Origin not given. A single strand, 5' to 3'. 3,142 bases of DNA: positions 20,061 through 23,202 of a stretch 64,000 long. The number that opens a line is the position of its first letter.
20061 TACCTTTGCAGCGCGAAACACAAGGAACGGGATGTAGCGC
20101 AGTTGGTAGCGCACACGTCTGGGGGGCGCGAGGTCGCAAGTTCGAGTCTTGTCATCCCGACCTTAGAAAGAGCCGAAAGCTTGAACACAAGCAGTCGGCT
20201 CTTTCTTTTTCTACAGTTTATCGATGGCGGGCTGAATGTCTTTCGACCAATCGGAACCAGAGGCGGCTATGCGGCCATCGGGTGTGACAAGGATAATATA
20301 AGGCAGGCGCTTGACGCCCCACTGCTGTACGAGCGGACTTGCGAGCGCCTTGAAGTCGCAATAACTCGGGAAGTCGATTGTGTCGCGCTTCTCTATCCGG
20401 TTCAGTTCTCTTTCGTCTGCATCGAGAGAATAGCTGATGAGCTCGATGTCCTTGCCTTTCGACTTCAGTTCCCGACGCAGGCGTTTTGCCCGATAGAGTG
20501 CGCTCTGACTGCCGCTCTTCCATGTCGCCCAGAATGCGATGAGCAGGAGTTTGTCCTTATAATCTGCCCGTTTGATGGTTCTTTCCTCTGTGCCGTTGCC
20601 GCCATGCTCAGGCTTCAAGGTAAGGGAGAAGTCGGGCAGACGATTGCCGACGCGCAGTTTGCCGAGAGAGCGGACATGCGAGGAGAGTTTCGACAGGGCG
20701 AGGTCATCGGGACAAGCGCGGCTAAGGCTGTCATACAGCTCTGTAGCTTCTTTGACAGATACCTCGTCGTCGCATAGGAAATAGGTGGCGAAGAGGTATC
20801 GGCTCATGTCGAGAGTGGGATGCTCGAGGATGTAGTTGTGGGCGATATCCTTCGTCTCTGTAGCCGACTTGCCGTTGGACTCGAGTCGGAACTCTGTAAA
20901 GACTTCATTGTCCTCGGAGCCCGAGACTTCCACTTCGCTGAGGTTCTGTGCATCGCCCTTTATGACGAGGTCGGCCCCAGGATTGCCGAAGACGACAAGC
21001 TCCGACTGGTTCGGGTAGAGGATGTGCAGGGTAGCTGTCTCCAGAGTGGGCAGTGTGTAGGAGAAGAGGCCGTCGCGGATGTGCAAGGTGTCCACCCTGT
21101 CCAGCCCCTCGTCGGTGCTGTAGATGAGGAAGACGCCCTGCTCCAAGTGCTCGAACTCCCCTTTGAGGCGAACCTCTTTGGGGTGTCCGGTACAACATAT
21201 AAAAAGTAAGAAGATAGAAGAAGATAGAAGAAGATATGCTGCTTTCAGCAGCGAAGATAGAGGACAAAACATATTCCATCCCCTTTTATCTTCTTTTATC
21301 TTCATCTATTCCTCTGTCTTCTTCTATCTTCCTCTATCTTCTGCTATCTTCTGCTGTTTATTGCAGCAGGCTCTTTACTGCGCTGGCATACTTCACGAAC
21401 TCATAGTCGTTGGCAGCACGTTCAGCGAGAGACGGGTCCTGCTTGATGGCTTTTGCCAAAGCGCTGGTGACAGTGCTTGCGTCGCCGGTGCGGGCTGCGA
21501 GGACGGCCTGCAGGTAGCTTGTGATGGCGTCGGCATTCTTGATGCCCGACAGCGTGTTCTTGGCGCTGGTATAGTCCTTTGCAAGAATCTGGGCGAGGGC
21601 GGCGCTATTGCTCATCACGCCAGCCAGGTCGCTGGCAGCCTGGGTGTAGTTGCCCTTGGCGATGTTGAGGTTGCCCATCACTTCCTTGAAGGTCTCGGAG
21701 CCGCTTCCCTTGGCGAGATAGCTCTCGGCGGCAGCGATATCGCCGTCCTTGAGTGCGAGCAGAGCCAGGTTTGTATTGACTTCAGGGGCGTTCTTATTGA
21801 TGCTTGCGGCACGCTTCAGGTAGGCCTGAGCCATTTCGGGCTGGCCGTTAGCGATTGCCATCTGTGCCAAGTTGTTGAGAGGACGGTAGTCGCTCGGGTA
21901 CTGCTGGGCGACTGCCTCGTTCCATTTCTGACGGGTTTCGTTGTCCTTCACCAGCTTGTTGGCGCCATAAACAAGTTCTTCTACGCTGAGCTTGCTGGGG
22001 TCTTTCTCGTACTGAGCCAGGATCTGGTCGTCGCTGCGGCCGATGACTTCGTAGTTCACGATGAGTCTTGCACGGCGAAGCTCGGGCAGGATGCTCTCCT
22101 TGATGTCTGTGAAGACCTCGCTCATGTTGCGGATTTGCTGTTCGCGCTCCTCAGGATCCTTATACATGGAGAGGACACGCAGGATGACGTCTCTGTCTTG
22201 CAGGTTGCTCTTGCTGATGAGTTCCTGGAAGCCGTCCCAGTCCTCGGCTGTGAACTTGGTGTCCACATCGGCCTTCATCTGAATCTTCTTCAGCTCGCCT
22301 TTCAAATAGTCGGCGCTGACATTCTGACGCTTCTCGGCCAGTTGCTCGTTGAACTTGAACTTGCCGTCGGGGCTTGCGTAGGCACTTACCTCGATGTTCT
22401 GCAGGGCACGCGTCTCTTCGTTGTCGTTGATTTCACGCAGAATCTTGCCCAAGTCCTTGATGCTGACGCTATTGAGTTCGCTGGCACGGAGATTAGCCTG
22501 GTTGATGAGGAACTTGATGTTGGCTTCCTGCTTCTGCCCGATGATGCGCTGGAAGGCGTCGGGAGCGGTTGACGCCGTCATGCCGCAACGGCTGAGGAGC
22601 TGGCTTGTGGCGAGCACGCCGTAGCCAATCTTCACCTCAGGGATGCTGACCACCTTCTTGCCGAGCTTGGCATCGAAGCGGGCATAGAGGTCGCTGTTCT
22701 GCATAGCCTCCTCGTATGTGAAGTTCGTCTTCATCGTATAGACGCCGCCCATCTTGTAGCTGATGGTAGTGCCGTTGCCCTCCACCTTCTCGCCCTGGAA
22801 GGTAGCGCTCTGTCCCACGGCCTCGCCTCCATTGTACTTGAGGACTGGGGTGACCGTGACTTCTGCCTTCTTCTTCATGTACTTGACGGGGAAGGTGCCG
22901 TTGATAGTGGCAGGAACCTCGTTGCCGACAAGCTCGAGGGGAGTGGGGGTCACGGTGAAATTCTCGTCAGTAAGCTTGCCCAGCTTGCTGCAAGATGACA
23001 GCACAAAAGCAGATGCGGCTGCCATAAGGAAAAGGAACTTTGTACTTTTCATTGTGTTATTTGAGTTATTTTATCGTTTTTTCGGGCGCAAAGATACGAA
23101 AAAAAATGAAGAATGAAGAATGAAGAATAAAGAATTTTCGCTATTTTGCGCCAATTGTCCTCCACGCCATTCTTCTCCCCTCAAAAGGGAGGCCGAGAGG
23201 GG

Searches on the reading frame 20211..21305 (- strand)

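Call 25: search_protein_families(library=ncbifam, proteins=[window:20211-21305:-], max_evalue=0.00001)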
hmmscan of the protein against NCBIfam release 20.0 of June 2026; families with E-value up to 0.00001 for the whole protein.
window:20211-21305:- (364 aa): 1 family
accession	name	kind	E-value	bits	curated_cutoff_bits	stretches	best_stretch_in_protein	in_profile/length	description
NF002854.0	PRK03147.1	subfamily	2.4e-09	37.3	170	1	214-347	33-153/176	thiol-disulfide oxidoreductase ResA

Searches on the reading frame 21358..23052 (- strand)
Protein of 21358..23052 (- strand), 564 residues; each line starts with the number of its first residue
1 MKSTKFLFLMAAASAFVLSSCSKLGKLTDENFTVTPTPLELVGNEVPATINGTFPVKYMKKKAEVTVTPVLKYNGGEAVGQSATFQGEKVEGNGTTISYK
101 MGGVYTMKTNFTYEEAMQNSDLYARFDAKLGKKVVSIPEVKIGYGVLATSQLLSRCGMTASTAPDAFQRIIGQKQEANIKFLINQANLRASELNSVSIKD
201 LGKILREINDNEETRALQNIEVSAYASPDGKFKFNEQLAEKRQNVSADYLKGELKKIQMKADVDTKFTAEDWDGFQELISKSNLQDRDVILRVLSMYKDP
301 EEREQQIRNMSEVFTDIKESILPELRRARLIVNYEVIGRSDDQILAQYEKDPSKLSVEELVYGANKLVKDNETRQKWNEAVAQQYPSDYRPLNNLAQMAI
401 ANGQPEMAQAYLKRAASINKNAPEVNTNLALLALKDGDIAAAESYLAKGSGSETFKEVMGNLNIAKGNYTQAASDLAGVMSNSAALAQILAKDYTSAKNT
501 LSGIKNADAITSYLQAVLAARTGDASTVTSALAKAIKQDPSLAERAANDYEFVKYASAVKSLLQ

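Call 25: search_protein_families(library=ncbifam, proteins=[window:21358-23052:-], max_evalue=0.00001)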
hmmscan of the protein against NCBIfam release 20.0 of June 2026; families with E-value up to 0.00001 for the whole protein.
window:21358-23052:- (564 aa): 1 family
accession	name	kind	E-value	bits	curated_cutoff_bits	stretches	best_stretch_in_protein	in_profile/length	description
TIGR02521.1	type_IV_pilW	equivalog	1.7e-08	34.3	154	1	374-448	119-194/234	type IV pilus biogenesis/stability protein PilW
